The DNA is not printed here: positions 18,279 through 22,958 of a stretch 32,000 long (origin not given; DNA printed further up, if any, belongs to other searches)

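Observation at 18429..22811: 1460-aa fusion of GT4, coiled coil, RgpF and an atypical HAD-like module: a single-protein polymerase/terminator architecture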

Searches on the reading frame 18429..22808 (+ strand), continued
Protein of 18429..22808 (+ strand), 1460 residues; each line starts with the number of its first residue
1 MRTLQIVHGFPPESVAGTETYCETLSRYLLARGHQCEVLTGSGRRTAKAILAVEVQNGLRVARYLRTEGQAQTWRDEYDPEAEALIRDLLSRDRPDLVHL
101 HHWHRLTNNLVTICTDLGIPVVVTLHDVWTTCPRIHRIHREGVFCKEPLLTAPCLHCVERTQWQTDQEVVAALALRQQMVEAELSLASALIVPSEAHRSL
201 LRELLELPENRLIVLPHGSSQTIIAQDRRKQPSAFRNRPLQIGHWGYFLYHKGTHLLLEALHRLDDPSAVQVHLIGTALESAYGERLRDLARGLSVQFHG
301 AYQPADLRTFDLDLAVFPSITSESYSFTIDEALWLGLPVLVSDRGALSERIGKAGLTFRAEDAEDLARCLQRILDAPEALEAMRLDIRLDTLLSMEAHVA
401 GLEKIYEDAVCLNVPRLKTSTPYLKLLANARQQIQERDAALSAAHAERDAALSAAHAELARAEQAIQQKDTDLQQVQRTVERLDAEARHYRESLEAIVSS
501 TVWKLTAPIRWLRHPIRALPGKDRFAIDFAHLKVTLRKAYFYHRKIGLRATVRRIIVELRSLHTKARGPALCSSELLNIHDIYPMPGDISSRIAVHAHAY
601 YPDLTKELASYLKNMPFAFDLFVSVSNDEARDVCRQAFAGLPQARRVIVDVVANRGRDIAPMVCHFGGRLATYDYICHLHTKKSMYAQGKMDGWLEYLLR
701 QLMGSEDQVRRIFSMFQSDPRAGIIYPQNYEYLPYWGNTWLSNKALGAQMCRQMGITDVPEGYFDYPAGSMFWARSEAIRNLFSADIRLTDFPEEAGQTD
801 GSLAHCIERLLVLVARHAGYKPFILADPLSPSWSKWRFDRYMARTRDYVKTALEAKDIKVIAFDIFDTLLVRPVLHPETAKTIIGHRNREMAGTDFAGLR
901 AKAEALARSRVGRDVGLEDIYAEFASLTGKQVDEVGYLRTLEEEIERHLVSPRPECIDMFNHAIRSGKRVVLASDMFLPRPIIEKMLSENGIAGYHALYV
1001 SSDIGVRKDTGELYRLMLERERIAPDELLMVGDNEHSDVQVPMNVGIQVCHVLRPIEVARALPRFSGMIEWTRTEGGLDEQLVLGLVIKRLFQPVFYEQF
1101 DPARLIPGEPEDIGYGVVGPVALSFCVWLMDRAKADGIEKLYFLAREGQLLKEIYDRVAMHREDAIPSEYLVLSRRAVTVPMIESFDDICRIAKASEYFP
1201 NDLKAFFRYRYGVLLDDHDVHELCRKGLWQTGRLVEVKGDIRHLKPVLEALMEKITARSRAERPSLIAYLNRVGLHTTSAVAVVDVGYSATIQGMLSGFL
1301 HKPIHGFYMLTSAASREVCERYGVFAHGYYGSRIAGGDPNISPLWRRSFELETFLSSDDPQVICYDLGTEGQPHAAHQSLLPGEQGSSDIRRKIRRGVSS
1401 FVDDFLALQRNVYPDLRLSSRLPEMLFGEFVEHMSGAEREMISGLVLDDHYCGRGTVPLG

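Call 43: find_encoding_contigs(protein=P0013, flank=8000, max_places=1)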
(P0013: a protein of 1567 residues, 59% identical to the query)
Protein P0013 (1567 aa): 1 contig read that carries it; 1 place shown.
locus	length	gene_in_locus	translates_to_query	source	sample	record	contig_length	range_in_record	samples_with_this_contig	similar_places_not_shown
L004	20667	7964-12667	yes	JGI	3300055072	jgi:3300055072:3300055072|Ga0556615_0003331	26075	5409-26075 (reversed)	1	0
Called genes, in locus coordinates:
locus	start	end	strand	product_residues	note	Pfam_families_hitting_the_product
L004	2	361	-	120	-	?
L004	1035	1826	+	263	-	PF01061:ABC2_membrane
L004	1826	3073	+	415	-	PF00005:ABC_tran, PF14524:Wzt_C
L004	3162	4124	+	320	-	PF08241:Methyltransf_11, PF13649:Methyltransf_25 (weak)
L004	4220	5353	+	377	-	PF00535:Glycos_transf_2, PF13641:Glyco_tranf_2_3, PF13632:Glyco_trans_2_3 (weak)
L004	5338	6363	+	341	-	PF13527:Acetyltransf_9 (weak)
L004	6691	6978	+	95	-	PF01541:GIY-YIG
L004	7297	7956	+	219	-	PF02585:PIG-L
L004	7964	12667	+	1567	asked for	PF13439:Glyco_transf_4, PF13579:Glyco_trans_4_4, PF00534:Glycos_transf_1, PF13692:Glyco_trans_1_4, PF00535:Glycos_transf_2, PF10111:Glyco_tranf_2_2, PF00535:Glycos_transf_2, PF13641:Glyco_tranf_2_3, +6 more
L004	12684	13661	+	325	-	PF01209:Ubie_methyltran, PF06325:PrmA (weak), PF13489:Methyltransf_23, PF08241:Methyltransf_11, PF08242:Methyltransf_12, PF13649:Methyltransf_25, PF13847:Methyltransf_31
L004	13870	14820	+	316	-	PF13489:Methyltransf_23, PF08241:Methyltransf_11, PF08242:Methyltransf_12, PF13649:Methyltransf_25, PF13847:Methyltransf_31 (weak)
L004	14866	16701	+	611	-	PF13522:GATase_6, PF13537:GATase_7, PF00733:Asn_synthase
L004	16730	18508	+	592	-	PF13439:Glyco_transf_4, PF13579:Glyco_trans_4_4, PF00534:Glycos_transf_1, PF13692:Glyco_trans_1_4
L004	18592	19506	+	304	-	PF00535:Glycos_transf_2, PF10111:Glyco_tranf_2_2 (weak), PF13641:Glyco_tranf_2_3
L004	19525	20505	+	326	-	PF13489:Methyltransf_23, PF08241:Methyltransf_11, PF08242:Methyltransf_12, PF13649:Methyltransf_25, PF13847:Methyltransf_31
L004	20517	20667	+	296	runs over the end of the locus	PF00535:Glycos_transf_2, PF10111:Glyco_tranf_2_2 (weak), PF13641:Glyco_tranf_2_3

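Call 44: find_encoding_contigs(protein=P0017, flank=8000, max_places=1)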
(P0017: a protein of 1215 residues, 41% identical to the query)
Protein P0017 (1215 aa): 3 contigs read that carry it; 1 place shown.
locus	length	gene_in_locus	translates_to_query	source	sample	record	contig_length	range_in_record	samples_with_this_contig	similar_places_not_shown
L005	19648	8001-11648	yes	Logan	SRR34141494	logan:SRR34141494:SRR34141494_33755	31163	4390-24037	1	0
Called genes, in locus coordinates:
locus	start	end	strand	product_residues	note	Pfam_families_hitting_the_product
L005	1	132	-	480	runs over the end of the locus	-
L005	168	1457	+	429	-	PF04055:Radical_SAM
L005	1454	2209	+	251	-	PF02585:PIG-L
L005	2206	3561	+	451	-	PF13439:Glyco_transf_4, PF13579:Glyco_trans_4_4, PF00534:Glycos_transf_1, PF13692:Glyco_trans_1_4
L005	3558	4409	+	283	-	PF00535:Glycos_transf_2, PF10111:Glyco_tranf_2_2 (faint), PF13641:Glyco_tranf_2_3 (faint)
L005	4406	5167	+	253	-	PF02585:PIG-L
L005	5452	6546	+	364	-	PF00535:Glycos_transf_2, PF10111:Glyco_tranf_2_2 (faint), PF13641:Glyco_tranf_2_3 (weak)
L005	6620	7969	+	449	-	PF13439:Glyco_transf_4, PF13579:Glyco_trans_4_4, PF00534:Glycos_transf_1, PF13692:Glyco_trans_1_4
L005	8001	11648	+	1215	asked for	PF13439:Glyco_transf_4, PF13579:Glyco_trans_4_4, PF00534:Glycos_transf_1, PF13692:Glyco_trans_1_4, PF13439:Glyco_transf_4, PF13579:Glyco_trans_4_4, PF00534:Glycos_transf_1, PF13692:Glyco_trans_1_4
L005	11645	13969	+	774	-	PF13439:Glyco_transf_4, PF13579:Glyco_trans_4_4, PF00534:Glycos_transf_1, PF13692:Glyco_trans_1_4, PF00535:Glycos_transf_2, PF13641:Glyco_tranf_2_3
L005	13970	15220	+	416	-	PF13439:Glyco_transf_4, PF13579:Glyco_trans_4_4, PF00534:Glycos_transf_1, PF13692:Glyco_trans_1_4, PF20706:GT4-conflict (weak)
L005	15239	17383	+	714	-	PF01663:Phosphodiest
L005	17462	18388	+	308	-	PF01040:UbiA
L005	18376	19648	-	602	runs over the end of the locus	-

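Call 45: find_encoding_contigs(protein=P0022, flank=8000, max_places=1)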
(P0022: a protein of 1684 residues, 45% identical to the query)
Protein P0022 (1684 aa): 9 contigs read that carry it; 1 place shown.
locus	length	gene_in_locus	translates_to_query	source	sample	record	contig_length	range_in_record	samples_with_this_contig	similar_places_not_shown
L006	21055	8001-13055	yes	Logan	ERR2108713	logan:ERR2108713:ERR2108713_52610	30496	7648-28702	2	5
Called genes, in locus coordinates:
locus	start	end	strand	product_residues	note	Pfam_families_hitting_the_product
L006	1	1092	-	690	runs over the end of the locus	PF13371:TPR_9, PF13414:TPR_11, PF13432:TPR_16, PF14559:TPR_19, PF13414:TPR_11, PF13432:TPR_16, PF14559:TPR_19, PF00515:TPR_1, +17 more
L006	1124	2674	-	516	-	PF15892:BNR_4 (faint), PF15899:BNR_6 (faint), PF13088:BNR_2 (weak)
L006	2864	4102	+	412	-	-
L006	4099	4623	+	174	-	-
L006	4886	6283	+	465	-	-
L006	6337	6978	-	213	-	-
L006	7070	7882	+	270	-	-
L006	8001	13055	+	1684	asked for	PF13439:Glyco_transf_4, PF13579:Glyco_trans_4_4, PF00534:Glycos_transf_1, PF13692:Glyco_trans_1_4, PF00534:Glycos_transf_1, PF13692:Glyco_trans_1_4, PF13692:Glyco_trans_1_4, PF00535:Glycos_transf_2, +4 more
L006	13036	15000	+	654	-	PF13489:Methyltransf_23, PF08241:Methyltransf_11, PF13649:Methyltransf_25 (weak), PF13489:Methyltransf_23, PF13847:Methyltransf_31, PF08241:Methyltransf_11, PF08242:Methyltransf_12, PF13649:Methyltransf_25, +1 more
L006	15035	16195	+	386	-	PF02350:Epimerase_2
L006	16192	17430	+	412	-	PF13692:Glyco_trans_1_4, PF00534:Glycos_transf_1 (faint), PF13524:Glyco_trans_1_2 (weak)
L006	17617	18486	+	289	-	-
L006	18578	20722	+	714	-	PF10131:PTPS_related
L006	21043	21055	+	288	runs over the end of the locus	-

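Call 67: find_encoding_contigs(protein=P0011, flank=8000, max_places=1)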
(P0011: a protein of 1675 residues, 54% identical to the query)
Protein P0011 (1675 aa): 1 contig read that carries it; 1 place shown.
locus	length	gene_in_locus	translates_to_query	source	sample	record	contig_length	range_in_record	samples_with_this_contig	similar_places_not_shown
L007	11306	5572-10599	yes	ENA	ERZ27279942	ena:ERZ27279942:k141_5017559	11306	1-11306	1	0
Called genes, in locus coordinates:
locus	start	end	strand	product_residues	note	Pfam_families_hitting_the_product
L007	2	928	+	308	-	?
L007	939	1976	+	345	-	PF13527:Acetyltransf_9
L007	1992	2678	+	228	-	PF02585:PIG-L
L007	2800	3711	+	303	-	PF00685:Sulfotransfer_1 (faint), PF13469:Sulfotransfer_3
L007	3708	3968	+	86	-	-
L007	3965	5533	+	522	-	PF13439:Glyco_transf_4, PF13579:Glyco_trans_4_4, PF00534:Glycos_transf_1, PF13692:Glyco_trans_1_4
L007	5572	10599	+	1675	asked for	PF13439:Glyco_transf_4, PF13579:Glyco_trans_4_4, PF00534:Glycos_transf_1, PF13692:Glyco_trans_1_4, PF08241:Methyltransf_11, PF08242:Methyltransf_12 (weak), PF13489:Methyltransf_23, PF13649:Methyltransf_25 (weak), +1 more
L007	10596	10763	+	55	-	-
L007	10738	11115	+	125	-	-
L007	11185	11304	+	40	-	?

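Call 68: find_encoding_contigs(protein=P0020, flank=9000, max_places=1)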
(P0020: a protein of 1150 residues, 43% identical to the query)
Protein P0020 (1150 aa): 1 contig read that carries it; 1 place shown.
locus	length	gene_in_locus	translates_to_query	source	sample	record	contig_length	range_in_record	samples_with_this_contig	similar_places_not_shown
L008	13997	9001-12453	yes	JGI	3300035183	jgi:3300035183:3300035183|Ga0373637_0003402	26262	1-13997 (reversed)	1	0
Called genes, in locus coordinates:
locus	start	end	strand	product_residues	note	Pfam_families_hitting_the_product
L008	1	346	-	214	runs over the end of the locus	-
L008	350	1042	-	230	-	PF00146:NADHdh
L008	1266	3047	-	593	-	PF00420:Oxidored_q2 (weak), PF00361:Proton_antipo_M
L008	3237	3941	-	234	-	PF00376:MerR (weak), PF12728:HTH_17, PF00359:PTS_EIIA_2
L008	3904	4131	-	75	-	-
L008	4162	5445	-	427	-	PF04932:Wzy_C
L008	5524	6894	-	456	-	PF13727:CoA_binding_3 (weak), PF02397:Bac_transf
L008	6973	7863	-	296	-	PF00535:Glycos_transf_2, PF13641:Glyco_tranf_2_3, PF10111:Glyco_tranf_2_2 (faint), PF13632:Glyco_trans_2_3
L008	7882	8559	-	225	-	PF00535:Glycos_transf_2 (weak)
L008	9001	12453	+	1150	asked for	PF13439:Glyco_transf_4, PF13579:Glyco_trans_4_4, PF00534:Glycos_transf_1, PF13692:Glyco_trans_1_4, PF00535:Glycos_transf_2, PF10111:Glyco_tranf_2_2, PF00535:Glycos_transf_2, PF13641:Glyco_tranf_2_3, +4 more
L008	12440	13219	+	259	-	PF13489:Methyltransf_23, PF07021:MetW, PF08241:Methyltransf_11, PF08242:Methyltransf_12, PF13649:Methyltransf_25, PF13847:Methyltransf_31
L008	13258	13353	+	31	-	-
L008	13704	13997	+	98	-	?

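Call 69: find_encoding_contigs(protein=P0023, flank=9000, max_places=1)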
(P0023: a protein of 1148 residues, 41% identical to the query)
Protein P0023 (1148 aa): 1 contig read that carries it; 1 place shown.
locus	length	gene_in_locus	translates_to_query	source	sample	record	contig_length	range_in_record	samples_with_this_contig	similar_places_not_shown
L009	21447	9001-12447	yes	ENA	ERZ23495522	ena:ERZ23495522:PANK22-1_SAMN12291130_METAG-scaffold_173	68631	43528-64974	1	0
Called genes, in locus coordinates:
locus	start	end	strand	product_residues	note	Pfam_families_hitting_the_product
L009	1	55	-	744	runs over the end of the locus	-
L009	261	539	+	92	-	-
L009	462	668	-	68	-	-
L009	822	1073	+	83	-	-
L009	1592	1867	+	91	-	PF07889:DUF1664 (faint), PF27276:MJ0349 (faint)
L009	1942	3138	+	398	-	PF00005:ABC_tran, PF14524:Wzt_C (weak)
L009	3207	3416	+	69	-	-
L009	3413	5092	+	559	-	PF02543:Carbam_trans_N, PF16861:Carbam_trans_C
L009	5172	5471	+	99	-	PF14384:BrnA_antitoxin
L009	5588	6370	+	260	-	PF01061:ABC2_membrane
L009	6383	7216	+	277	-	PF13489:Methyltransf_23, PF07021:MetW (weak), PF08241:Methyltransf_11, PF08242:Methyltransf_12 (weak), PF13649:Methyltransf_25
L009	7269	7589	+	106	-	PF04255:DUF433 (weak)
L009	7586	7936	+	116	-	PF18480:DUF5615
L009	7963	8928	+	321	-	PF00535:Glycos_transf_2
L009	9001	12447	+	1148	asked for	PF13439:Glyco_transf_4, PF00534:Glycos_transf_1, PF13692:Glyco_trans_1_4, PF00535:Glycos_transf_2, PF10111:Glyco_tranf_2_2, PF13641:Glyco_tranf_2_3 (weak), PF00535:Glycos_transf_2, PF13641:Glyco_tranf_2_3, +2 more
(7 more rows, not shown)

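Call 70: find_encoding_contigs(protein=P0026, flank=10000, max_places=1)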
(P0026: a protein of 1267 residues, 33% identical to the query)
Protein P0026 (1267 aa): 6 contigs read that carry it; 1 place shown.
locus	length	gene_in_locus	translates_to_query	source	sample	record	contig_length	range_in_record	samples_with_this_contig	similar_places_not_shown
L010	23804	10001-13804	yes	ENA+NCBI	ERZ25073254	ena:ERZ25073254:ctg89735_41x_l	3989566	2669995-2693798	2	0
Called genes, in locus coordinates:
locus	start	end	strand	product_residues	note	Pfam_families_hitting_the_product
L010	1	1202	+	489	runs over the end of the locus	PF13439:Glyco_transf_4, PF13579:Glyco_trans_4_4, PF20706:GT4-conflict (weak), PF00534:Glycos_transf_1, PF13692:Glyco_trans_1_4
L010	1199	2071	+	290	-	PF00535:Glycos_transf_2, PF13641:Glyco_tranf_2_3 (weak)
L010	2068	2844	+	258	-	PF02585:PIG-L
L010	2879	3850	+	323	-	PF00535:Glycos_transf_2, PF10111:Glyco_tranf_2_2 (weak), PF13641:Glyco_tranf_2_3 (weak)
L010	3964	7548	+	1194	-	PF00924:MS_channel_2nd, PF21082:MS_channel_3rd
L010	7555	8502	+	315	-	PF13641:Glyco_tranf_2_3, PF00535:Glycos_transf_2, PF13632:Glyco_trans_2_3 (weak)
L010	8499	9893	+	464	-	PF13439:Glyco_transf_4, PF13579:Glyco_trans_4_4 (weak), PF20706:GT4-conflict (weak), PF00534:Glycos_transf_1, PF13692:Glyco_trans_1_4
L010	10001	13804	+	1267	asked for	PF13439:Glyco_transf_4, PF13579:Glyco_trans_4_4, PF00534:Glycos_transf_1, PF13692:Glyco_trans_1_4 (weak), PF13439:Glyco_transf_4, PF13579:Glyco_trans_4_4, PF00534:Glycos_transf_1, PF13692:Glyco_trans_1_4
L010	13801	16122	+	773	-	PF13439:Glyco_transf_4, PF13579:Glyco_trans_4_4, PF00534:Glycos_transf_1, PF13692:Glyco_trans_1_4, PF00535:Glycos_transf_2, PF13641:Glyco_tranf_2_3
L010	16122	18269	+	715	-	PF01663:Phosphodiest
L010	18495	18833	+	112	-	-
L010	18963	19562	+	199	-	PF01527:HTH_Tnp_1 (faint)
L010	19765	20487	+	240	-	PF00665:rve, PF13683:rve_3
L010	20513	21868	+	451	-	-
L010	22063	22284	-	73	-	-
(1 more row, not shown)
